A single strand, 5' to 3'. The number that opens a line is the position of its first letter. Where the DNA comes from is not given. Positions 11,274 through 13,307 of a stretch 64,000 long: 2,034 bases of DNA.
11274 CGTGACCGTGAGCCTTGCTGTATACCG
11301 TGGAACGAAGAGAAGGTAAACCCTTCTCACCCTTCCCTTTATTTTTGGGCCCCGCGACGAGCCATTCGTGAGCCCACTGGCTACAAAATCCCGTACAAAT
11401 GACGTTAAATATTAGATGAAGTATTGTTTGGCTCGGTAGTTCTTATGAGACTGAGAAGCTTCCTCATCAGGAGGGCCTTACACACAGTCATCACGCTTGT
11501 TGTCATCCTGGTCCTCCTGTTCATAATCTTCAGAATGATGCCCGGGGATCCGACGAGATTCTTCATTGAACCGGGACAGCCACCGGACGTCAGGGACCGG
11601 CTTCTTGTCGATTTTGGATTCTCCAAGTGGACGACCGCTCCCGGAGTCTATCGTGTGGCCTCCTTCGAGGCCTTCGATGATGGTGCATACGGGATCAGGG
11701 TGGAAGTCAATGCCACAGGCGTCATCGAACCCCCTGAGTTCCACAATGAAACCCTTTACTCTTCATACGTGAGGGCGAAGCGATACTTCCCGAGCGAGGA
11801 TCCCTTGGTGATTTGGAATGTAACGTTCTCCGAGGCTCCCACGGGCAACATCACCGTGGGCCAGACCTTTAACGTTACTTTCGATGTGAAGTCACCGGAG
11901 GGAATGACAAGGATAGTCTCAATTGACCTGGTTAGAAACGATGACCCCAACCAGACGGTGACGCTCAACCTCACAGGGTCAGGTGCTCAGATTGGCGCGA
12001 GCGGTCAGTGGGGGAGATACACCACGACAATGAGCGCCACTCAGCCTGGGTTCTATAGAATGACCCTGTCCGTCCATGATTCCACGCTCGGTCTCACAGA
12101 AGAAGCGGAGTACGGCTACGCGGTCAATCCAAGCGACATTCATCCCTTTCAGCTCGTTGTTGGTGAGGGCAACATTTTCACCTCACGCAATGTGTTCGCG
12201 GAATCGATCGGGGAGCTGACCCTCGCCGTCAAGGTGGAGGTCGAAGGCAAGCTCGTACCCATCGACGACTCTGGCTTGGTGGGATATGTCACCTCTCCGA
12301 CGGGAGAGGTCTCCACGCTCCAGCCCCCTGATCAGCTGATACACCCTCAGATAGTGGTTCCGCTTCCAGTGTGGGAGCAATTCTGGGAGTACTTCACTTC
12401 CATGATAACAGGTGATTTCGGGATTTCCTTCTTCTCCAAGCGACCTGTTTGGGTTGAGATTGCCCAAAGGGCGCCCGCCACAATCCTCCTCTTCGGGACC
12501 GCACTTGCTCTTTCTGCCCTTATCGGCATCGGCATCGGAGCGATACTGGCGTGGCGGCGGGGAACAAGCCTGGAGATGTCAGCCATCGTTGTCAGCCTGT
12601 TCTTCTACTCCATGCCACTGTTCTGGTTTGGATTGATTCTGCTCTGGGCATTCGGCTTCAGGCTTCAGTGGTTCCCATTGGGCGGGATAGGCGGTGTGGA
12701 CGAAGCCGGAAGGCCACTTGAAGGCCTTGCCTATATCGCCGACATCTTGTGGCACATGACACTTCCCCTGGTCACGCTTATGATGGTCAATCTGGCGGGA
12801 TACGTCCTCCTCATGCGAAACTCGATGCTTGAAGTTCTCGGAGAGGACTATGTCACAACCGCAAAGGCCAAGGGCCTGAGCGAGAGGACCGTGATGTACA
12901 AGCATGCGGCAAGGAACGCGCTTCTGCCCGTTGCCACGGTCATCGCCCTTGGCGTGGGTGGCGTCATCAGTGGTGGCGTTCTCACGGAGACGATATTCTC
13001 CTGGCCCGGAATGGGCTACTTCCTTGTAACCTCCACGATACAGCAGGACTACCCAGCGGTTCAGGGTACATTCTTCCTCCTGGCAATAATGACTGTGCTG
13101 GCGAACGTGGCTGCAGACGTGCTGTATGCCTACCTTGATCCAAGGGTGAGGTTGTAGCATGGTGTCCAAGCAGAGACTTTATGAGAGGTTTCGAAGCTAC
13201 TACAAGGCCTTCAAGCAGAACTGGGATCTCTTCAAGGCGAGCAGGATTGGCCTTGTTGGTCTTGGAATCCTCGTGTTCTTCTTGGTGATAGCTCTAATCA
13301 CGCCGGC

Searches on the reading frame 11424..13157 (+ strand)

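Call 35: search_protein_families(library=pfam, proteins=[window:11424-13157:+], max_evalue=0.00001)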
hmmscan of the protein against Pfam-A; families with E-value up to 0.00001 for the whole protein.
window:11424-13157:+ (577 aa): 2 families
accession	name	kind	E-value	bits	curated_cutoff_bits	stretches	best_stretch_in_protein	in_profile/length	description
PF00528.27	BPD_transp_1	-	2.8e-42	145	26.4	1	368-576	1-183/184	Binding-protein-dependent transport system inner membrane component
PF19300.4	BPD_transp_1_N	-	1.9e-08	35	23.8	0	12-47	3-38/114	Binding-prot-dependent transport system membrane comp, N-term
